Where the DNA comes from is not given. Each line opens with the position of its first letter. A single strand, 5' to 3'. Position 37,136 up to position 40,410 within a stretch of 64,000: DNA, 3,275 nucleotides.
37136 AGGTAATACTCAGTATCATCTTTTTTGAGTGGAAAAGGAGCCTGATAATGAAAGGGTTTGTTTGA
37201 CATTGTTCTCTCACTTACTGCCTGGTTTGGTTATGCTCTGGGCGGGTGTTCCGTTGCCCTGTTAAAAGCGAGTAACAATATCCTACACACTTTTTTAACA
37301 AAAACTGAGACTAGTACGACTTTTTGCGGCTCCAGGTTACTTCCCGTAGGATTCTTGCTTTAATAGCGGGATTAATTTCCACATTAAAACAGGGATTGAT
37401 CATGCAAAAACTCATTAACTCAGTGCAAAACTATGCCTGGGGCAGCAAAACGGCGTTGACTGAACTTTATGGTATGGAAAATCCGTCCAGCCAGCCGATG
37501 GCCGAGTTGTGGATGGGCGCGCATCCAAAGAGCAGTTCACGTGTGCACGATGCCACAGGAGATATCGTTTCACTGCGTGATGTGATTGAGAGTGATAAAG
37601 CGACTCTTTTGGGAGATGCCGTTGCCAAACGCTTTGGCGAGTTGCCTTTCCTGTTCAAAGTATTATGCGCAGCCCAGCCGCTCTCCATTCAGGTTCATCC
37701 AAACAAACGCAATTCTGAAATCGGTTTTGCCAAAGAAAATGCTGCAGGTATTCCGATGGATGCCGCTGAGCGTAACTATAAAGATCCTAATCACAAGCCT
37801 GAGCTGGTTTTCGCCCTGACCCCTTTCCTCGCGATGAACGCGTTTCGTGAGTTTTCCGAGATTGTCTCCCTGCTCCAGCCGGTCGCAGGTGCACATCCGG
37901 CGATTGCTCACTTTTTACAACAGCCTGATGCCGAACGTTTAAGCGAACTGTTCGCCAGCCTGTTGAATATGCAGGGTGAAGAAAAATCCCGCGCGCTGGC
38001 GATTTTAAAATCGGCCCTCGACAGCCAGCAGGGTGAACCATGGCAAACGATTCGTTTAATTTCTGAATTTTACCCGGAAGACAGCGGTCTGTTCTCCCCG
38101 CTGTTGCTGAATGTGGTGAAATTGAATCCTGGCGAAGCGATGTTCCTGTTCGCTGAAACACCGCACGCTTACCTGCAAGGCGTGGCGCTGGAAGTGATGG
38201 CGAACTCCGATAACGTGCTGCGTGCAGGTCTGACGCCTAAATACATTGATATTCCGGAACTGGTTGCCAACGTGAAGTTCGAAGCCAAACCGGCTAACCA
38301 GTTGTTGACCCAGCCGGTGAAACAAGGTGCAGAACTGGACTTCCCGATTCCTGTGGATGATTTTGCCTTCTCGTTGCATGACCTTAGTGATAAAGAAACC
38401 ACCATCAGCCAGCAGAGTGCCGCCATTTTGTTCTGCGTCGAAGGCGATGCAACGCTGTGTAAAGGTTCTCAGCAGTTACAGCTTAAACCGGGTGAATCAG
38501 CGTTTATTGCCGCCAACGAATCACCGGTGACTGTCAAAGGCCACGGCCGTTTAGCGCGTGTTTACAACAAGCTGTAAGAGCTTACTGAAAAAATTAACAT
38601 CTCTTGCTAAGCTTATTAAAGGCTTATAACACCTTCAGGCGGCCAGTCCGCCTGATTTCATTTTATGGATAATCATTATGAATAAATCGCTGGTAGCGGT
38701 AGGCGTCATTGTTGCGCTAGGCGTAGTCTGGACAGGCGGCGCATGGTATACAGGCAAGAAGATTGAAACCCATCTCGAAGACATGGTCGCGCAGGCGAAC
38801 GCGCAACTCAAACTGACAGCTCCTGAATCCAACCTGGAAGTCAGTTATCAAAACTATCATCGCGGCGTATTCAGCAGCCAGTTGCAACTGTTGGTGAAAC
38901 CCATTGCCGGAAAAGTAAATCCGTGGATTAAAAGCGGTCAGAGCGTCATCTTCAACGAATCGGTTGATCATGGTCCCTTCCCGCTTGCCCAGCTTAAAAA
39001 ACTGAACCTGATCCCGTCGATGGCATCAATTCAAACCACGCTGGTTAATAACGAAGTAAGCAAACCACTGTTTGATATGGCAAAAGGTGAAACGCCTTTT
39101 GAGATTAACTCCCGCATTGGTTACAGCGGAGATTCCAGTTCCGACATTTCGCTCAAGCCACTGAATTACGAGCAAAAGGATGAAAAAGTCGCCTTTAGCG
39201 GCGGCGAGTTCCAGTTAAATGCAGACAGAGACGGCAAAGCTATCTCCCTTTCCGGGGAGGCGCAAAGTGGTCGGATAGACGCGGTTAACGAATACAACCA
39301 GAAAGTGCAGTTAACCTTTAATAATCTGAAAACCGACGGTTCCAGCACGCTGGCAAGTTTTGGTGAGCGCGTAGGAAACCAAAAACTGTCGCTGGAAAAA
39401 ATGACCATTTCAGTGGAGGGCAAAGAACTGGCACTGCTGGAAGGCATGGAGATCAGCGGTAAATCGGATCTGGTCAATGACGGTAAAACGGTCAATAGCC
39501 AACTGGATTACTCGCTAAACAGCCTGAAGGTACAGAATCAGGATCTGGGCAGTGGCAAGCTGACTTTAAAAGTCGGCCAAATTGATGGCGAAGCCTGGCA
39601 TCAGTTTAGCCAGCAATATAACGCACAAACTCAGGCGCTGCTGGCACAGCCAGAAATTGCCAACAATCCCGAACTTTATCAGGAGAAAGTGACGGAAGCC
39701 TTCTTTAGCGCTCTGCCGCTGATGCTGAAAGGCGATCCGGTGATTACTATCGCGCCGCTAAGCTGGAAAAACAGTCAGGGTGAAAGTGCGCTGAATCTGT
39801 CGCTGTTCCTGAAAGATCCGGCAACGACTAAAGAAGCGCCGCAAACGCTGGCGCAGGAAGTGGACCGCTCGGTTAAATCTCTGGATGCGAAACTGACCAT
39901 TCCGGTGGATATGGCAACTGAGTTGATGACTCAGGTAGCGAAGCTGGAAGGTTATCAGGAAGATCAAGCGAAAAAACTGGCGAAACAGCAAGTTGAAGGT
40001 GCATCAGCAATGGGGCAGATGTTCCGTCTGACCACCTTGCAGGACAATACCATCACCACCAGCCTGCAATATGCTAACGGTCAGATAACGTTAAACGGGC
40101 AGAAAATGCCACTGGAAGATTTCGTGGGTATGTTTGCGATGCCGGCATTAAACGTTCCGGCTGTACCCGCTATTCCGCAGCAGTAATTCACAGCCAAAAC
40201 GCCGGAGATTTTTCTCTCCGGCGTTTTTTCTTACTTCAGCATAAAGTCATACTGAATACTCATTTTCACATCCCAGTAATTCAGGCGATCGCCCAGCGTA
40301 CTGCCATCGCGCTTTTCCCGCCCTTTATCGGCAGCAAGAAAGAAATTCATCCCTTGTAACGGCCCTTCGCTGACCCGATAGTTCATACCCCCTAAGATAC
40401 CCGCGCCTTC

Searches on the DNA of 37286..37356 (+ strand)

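Call 20: search_dna_similar(query=window:37286-37356:+, collection=ecoli_genomes, mode=near, max_rows=8)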
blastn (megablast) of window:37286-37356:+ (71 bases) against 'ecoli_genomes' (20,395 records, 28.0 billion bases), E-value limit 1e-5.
Records with a match: 5417; places in all: 5417; records where one place covers at least 80% of the query: 5417.
Genomes with a match: 5417 of 5426; with a place that covers at least 80% of the query: 5417. Places per genome that has any: lowest 1, median 1, highest 1. On chromosomes: 5416 places; on plasmids: 1.
Best place of each record, by identity: >=99% 5341; 95-99% 76.
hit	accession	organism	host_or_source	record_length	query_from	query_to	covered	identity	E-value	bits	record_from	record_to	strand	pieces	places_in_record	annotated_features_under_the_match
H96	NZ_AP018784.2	Escherichia coli strain SK1144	-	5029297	1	71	100%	100.0%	2e-28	132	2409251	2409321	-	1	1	none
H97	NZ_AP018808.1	Escherichia coli strain E2865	Bos taurus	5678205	1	71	100%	100.0%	2e-28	132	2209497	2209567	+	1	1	none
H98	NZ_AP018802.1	Escherichia coli strain E2863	Bos taurus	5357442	1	71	100%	100.0%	2e-28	132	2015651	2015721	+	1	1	none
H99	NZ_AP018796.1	Escherichia coli strain E2855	Bos taurus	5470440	1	71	100%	100.0%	2e-28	132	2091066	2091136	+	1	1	none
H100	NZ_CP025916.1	Escherichia coli strain 120899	Homo sapiens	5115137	1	71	100%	100.0%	2e-28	132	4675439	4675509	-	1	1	none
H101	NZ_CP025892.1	Escherichia coli strain 503025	Homo sapiens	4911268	1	71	100%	100.0%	2e-28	132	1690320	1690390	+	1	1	none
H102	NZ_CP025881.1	Escherichia coli strain 503440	Homo sapiens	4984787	1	71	100%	100.0%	2e-28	132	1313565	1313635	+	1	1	none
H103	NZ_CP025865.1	Escherichia coli strain 504211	Homo sapiens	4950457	1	71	100%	100.0%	2e-28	132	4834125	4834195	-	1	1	none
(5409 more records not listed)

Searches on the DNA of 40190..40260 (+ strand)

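Call 21: search_dna_similar(query=window:40190-40260:+, collection=ecoli_genomes, mode=near, max_rows=8)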
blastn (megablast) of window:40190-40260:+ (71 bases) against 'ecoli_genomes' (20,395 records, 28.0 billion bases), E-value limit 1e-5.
Records with a match: 5192; places in all: 5201; records where one place covers at least 80% of the query: 5185.
Genomes with a match: 5192 of 5426; with a place that covers at least 80% of the query: 5185. Places per genome that has any: lowest 1, median 1, highest 2. On chromosomes: 5200 places; on plasmids: 1.
Best place of each record, by identity: >=99% 1120; 95-99% 3948; 90-95% 124.
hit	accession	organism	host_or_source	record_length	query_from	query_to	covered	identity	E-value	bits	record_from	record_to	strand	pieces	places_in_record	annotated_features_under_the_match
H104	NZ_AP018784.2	Escherichia coli strain SK1144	-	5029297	1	71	100%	100.0%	2e-28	132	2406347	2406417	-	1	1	uidC: glucuronide uptake porin UidC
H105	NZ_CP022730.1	Escherichia coli strain SA186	Homo sapiens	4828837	1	71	100%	100.0%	2e-28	132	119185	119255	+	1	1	uidC: glucuronide uptake porin UidC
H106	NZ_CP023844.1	Escherichia coli strain 4/1-1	Homo sapiens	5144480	1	71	100%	100.0%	2e-28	132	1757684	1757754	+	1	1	uidC: glucuronide uptake porin UidC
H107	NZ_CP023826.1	Escherichia coli strain 4/4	Homo sapiens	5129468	1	71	100%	100.0%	2e-28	132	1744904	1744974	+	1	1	uidC: glucuronide uptake porin UidC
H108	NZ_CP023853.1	Escherichia coli strain 2/0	Homo sapiens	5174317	1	71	100%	100.0%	2e-28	132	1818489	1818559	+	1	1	uidC: glucuronide uptake porin UidC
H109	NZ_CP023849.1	Escherichia coli strain 4/0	Homo sapiens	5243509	1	71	100%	100.0%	2e-28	132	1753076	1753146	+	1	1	uidC: glucuronide uptake porin UidC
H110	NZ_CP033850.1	Escherichia coli strain FDAARGOS_497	Homo sapiens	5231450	1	71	100%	100.0%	2e-28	132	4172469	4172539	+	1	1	hypothetical protein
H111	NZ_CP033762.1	Escherichia coli strain FDAARGOS_536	Homo sapiens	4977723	1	71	100%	100.0%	2e-28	132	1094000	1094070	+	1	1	uidC: glucuronide uptake porin UidC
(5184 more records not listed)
